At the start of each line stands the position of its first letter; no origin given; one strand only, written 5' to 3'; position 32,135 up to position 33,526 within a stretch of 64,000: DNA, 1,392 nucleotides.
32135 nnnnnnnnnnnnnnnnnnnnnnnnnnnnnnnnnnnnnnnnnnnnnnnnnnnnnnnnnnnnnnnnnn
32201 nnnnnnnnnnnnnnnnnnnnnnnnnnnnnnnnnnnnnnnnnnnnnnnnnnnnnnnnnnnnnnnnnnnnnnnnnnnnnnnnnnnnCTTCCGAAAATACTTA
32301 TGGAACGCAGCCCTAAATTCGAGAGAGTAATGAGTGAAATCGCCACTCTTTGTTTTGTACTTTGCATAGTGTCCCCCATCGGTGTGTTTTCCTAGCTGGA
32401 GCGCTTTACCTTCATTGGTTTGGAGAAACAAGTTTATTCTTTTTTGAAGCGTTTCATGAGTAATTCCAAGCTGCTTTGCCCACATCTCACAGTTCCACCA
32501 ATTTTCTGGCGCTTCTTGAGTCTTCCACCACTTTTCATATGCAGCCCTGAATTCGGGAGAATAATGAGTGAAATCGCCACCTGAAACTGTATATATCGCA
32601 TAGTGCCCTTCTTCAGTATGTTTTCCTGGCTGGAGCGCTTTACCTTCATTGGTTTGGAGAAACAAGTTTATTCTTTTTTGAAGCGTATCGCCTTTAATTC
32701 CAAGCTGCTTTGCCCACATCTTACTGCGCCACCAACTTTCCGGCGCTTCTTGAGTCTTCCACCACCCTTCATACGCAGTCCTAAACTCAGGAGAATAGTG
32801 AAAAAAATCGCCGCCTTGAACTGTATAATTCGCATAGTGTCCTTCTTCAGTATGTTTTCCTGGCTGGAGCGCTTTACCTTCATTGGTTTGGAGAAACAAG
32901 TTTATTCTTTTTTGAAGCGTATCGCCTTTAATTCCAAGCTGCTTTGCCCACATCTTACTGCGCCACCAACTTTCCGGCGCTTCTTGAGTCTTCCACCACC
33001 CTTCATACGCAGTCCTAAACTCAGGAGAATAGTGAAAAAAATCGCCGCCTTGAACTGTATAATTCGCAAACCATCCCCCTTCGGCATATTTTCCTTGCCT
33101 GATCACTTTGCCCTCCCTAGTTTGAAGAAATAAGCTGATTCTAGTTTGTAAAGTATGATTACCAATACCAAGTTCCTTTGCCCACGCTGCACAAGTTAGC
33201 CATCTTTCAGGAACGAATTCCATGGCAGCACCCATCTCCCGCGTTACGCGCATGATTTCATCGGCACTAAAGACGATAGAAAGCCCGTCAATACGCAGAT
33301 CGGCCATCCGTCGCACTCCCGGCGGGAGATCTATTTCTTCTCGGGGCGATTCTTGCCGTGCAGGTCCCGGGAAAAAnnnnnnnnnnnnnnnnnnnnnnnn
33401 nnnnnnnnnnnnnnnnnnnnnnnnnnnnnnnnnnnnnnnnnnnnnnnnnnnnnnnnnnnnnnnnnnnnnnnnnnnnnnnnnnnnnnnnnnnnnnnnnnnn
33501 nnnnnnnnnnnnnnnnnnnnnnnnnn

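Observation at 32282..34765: SF2 DEAH helicase fused to four tandem copies of an unrecognised ~78-aa W-rich domain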

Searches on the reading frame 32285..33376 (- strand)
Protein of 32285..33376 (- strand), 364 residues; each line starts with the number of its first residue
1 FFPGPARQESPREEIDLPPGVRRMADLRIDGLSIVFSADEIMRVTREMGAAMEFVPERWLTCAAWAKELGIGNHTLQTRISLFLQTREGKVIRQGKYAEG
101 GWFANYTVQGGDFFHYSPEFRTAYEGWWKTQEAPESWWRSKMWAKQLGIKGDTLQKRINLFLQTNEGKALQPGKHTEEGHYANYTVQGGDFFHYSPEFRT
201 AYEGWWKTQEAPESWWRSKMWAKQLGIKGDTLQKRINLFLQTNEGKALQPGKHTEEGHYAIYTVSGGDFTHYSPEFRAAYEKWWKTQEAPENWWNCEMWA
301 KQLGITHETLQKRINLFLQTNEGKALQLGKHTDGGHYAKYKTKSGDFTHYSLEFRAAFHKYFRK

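Call 7: search_protein_families(library=pfam, proteins=[window:32285-33376:-], max_evalue=10)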
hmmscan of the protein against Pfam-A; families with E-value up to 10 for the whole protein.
seq(364 aa): 12 families
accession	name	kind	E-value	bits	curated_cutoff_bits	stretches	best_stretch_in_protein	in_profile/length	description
PF04967.18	HTH_10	-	0.00042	20.5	23.1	0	300-314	30-44/53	HTH DNA binding domain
PF14940.11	TMEM219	-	0.00067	19.7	27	2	134-165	113-144/240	Transmembrane 219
PF13551.12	HTH_29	-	0.0013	19.2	28.1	0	137-170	12-45/64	Winged helix-turn helix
PF02954.25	HTH_8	-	0.0016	18.6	22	0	300-314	25-39/42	Bacterial regulatory protein, Fis family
PF05415.18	Peptidase_C36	-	0.03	14.8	27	1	279-307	37-64/100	Beet necrotic yellow vein furovirus-type papain-like endopeptidase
PF08280.17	HTH_Mga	-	0.052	14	23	0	57-81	17-41/59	M protein trans-acting positive regulator (MGA) HTH domain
PF16840.10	ACTL7A_N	-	0.059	13.9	27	0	142-159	1-18/65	Actin-like protein 7A N-terminus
PF12473.13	DUF3694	-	0.19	12.3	27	0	307-329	21-43/149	Kinesin protein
PF06892.16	Phage_CP76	-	0.23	11.7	26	0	295-320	17-42/146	Phage regulatory protein CII (CP76)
PF12244.13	DUF3606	-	1.8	8.9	24.3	0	294-312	19-37/54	Protein of unknown function (DUF3606)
PF00436.31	SSB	-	1.9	9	26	1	280-312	32-68/104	Single-strand binding protein family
PF12579.13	DUF3755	-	2.3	8.4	25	0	80-87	8-15/34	Protein of unknown function (DUF3755)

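Call 10: find_homologous_proteins(query=window:32285-33208:-, max_evalue=0.01)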
Query seq(308 aa): 3195 candidates shared short words with the query, none scored E <= 0.01.

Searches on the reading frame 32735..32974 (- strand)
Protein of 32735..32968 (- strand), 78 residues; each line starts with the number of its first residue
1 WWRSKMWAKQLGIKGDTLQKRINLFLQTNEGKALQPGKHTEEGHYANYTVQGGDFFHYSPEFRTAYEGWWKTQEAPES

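Call 7: search_protein_families(library=pfam, proteins=[window:32735-32968:-], max_evalue=10)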
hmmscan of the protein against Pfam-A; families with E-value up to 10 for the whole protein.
seq(78 aa): 0 families

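Call 8: search_protein_families(library=ncbifam, proteins=[window:32735-32968:-], max_evalue=1)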
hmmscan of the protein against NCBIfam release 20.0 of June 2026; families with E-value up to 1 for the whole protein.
seq(78 aa): 0 families

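Call 9: search_protein_families(library=padloc, proteins=[window:32735-32968:-], max_evalue=1)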
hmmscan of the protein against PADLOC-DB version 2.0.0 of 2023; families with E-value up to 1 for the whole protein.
seq(78 aa): 0 families

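Call 34: predict_structure(alignment_id=A1)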
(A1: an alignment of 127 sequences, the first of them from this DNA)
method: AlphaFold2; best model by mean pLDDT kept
length: 78 residues; sequences in the alignment: 127
mean_pLDDT: 85.8   pTM: 0.70
mean pLDDT of the five models: 85.8, 76.5, 74.8, 71.4, 67.9
residues with pLDDT >= 90: 31; 70-90: 43; 50-70: 3; < 50: 1
segments of 3 or more residues with pLDDT < 50: none
pLDDT, mean of each block of 10 residues (from residue 1): 86 89 91 88 84 80 91 75
secondary structure, 60 per line:
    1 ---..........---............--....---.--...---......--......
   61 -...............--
elements in order: H6-13 H17-28 H31-34 E47-52 E55-60 H62-76

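Call 38: search_protein_representatives(alignment_id=A1)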
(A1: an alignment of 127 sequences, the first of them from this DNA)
Query: 127 sequences, 68 profile positions. Proteins with E-value up to 0.001 (for the whole library): 1087; up to 1e-10: 622; up to 1e-30: 348. The best 150 are listed.
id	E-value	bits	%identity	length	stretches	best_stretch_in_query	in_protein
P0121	1.5e-285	938.0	-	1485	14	1-67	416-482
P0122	8.1e-274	900.4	-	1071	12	1-67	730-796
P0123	2.6e-269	885.9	-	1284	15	1-64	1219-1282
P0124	7.5e-262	862.1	-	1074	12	1-66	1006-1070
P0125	2.9e-223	738.4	-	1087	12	1-67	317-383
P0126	5.2e-220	728.0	-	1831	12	1-65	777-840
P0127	2.4e-215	713.1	-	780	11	1-66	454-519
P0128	5.5e-203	673.5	-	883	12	2-63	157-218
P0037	1.3e-201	669.1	-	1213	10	1-67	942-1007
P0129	1.4e-194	646.5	-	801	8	1-63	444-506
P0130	3.0e-192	639.1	-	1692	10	1-63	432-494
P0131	1.0e-183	611.8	-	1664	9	1-67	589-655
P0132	2.1e-178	594.7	-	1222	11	2-66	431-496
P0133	6.6e-169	564.3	-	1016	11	2-67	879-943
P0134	9.9e-168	560.5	-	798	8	1-66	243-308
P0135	2.1e-167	559.5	-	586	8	1-66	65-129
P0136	6.8e-165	551.4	-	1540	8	1-67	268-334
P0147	9.6e-141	474.1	-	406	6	1-65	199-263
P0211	1.2e-90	313.6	-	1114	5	3-64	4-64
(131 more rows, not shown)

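Call 39: search_protein_families(library=pfam, proteins=[P0121, P0126, P0130, P0136, P0129, P0135, P0147, P0211], max_evalue=0.00001)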
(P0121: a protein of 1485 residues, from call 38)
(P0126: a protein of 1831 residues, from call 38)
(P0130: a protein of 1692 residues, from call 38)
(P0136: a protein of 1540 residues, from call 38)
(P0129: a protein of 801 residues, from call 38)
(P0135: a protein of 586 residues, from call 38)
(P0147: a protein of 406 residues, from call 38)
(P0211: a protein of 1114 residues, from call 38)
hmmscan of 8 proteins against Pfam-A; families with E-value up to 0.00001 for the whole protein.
P0121 (1485 aa): 2 families
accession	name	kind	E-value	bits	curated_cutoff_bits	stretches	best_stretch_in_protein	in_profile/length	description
PF00176.29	SNF2-rel_dom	-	1.7e-16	60.6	24.9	1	1224-1459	18-256/290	SNF2-related domain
PF13551.12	HTH_29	-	1.2e-09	38.6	28.1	0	77-107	10-40/64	Winged helix-turn helix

P0126 (1831 aa): 4 families
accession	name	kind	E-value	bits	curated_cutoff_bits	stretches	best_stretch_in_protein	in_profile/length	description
PF00176.29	SNF2-rel_dom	-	4e-17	62.7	24.9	1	1041-1202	17-184/290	SNF2-related domain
PF00271.37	Helicase_C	-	3.1e-10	40.7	23.5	1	1301-1417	4-110/110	Helicase conserved C-terminal domain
PF00270.35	DEAD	-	1.3e-07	32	26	1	1031-1185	4-163/167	DEAD/DEAH box helicase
PF08241.18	Methyltransf_11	-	8.9e-07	29.9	21.2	1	1565-1662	1-95/95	Methyltransferase domain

P0130 (1692 aa): 4 families
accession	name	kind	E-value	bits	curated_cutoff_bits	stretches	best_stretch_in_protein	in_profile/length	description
PF00176.29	SNF2-rel_dom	-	8.1e-15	55.1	24.9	1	900-1138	17-260/290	SNF2-related domain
PF08241.18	Methyltransf_11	-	2.1e-08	35.1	21.2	1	1441-1520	16-95/95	Methyltransferase domain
PF05148.21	Methyltransf_8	-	2.4e-06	28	27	1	1394-1547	46-182/219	Hypothetical methyltransferase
PF00270.35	DEAD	-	6.6e-06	26.4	26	0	895-1055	9-166/167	DEAD/DEAH box helicase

P0136 (1540 aa): 5 families
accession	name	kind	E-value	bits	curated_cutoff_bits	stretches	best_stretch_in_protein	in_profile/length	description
PF00176.29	SNF2-rel_dom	-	6.2e-19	68.6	24.9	1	736-981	16-264/290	SNF2-related domain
PF00271.37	Helicase_C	-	1.7e-14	54.5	23.5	1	1009-1123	6-110/110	Helicase conserved C-terminal domain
PF08241.18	Methyltransf_11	-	9.3e-07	29.8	21.2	1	1266-1360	1-94/95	Methyltransferase domain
PF00270.35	DEAD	-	9.4e-07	29.1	26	1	727-891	4-162/167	DEAD/DEAH box helicase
PF13551.12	HTH_29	-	6.5e-06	26.6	28.1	0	408-436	10-38/64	Winged helix-turn helix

P0129 (801 aa): 2 families
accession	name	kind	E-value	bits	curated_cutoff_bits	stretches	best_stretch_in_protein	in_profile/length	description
PF18593.6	CdiI_2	-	2.1e-07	32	26.7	0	7-48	23-66/91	CdiI immunity protein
PF09713.15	A_thal_3526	-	1.7e-06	28.6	27.8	0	452-483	20-51/53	Plant protein 1589 of unknown function (A_thal_3526)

P0135 (586 aa): 1 family
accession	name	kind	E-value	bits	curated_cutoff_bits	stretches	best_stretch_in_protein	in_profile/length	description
PF01603.26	B56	-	6e-08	32.5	25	0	74-133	196-258/413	Protein phosphatase 2A regulatory B subunit (B56 family)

P0147 (406 aa): 0 families

P0211 (1114 aa): 2 families
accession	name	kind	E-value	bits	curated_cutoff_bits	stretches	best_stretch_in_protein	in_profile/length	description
PF00176.29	SNF2-rel_dom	-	7.4e-14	52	24.9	1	534-768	20-258/290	SNF2-related domain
PF00271.37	Helicase_C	-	6.9e-11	42.8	23.5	1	809-916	11-110/110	Helicase conserved C-terminal domain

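Call 84: fold_search(model_id=the predicted structure, library=viral)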
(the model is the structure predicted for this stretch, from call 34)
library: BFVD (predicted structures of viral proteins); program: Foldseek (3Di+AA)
matches with E <= 10: 703; with E <= 0.001: 0
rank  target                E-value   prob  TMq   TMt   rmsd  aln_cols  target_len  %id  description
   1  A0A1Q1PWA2            5.7e-02  0.96  0.53  0.23   3.9        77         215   21  DNA-binding protein [Escherichia phage vB_EcoS_CEB_EC3a]
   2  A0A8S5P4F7            9.6e-02  0.94  0.46  0.48   3.9        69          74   10  Excisionase [Siphoviridae sp. ctiam3]
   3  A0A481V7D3            1.0e-01  0.82  0.41  0.04   5.9        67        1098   16  Plasmid replication protein [Halobacterium phage ChaoS9]
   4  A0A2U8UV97            1.2e-01  0.89  0.48  0.55   3.9        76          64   14  DNA-binding domain-containing protein [Listeria phage PSU-VKH-LP040]
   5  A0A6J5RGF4            1.3e-01  0.94  0.54  0.42   3.4        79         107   18  MerR-type HTH domain containing protein [uncultured Caudovirales phage]
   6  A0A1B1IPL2            1.4e-01  0.84  0.44  0.48   4.4        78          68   14  (no name in the UniProt tables at hand)
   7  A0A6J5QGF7            1.8e-01  0.87  0.47  0.58   5.6        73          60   18  Excise, DNA binding domain, excisionase family [uncultured Caudovirales phage]
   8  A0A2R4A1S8            2.0e-01  0.84  0.41  0.06   4.8        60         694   10  (no name in the UniProt tables at hand)
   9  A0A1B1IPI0            2.0e-01  0.75  0.48  0.38   5.6        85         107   15  (no name in the UniProt tables at hand)
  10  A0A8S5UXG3            2.0e-01  0.57  0.44  0.14   9.7        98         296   15  Regulatory protein [Podoviridae sp. ctW0z17]
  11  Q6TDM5                2.1e-01  0.80  0.44  0.09   4.7        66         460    9  ORF A460 [Sulfolobus virus Kamchatka 1]
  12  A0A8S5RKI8            2.1e-01  0.77  0.50  0.13   5.3        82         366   13  Regulatory protein [virus sp. ct6GG30]
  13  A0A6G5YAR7            2.1e-01  0.35  0.36  0.19   8.2        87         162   15  (no name in the UniProt tables at hand)
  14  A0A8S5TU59            2.2e-01  0.90  0.52  0.31   3.1        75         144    9  Excisionase [Siphoviridae sp. ctWT735]
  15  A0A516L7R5            2.2e-01  0.72  0.37  0.39   5.0        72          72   17  (no name in the UniProt tables at hand)
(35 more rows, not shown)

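Call 86: find_encoding_contigs(protein=P0126, flank=8000, max_places=1)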
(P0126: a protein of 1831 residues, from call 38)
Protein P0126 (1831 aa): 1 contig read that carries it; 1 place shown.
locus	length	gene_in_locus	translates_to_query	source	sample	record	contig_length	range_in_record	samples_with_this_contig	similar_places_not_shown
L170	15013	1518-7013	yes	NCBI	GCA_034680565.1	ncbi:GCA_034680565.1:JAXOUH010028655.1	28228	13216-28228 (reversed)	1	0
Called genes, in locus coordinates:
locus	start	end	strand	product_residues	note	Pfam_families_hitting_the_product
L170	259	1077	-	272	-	PF13408:Zn_ribbon_recom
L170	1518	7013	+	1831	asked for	PF00176:SNF2-rel_dom, PF00270:DEAD (weak), PF00271:Helicase_C, PF08241:Methyltransf_11 (weak)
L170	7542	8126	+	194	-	PF00583:Acetyltransf_1, PF13673:Acetyltransf_10, PF13508:Acetyltransf_7, PF08445:FR47 (weak)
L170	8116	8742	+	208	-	-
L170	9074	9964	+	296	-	-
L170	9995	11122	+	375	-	PF26514:DUF8173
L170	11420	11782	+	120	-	-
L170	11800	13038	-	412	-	PF07690:MFS_1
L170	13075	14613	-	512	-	PF03116:NQR2_RnfD_RnfE (weak), PF00175:NAD_binding_1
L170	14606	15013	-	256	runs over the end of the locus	PF02424:ApbE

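Call 87: find_encoding_contigs(protein=P0123, flank=8000, max_places=1)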
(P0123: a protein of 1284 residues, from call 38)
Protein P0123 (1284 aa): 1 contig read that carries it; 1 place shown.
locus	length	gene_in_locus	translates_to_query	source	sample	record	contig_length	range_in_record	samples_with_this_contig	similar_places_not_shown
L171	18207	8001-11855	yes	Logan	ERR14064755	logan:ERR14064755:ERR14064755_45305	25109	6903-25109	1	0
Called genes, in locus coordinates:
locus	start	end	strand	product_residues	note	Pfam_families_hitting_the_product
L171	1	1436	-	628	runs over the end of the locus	PF00009:GTP_EFTU, PF00071:Ras (weak), PF03144:GTP_EFTU_D2, PF22042:EF-G_D2 (faint), PF14492:EFG_III (faint), PF00679:EFG_C, PF06421:LepA_C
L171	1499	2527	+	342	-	-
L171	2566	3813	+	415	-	PF00919:UPF0004, PF04055:Radical_SAM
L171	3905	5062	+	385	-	PF01594:AI-2E_transport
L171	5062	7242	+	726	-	PF13491:FtsK_4TM, PF17854:FtsK_alpha, PF01580:FtsK_SpoIIIE, PF20703:nSTAND1 (weak), PF09397:FtsK_gamma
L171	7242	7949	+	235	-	PF20260:PUA_4, PF04452:Methyltrans_RNA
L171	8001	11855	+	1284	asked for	PF26109:WHD_BrxR (faint), PF09713:A_thal_3526 (faint)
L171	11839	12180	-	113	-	-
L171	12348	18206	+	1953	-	?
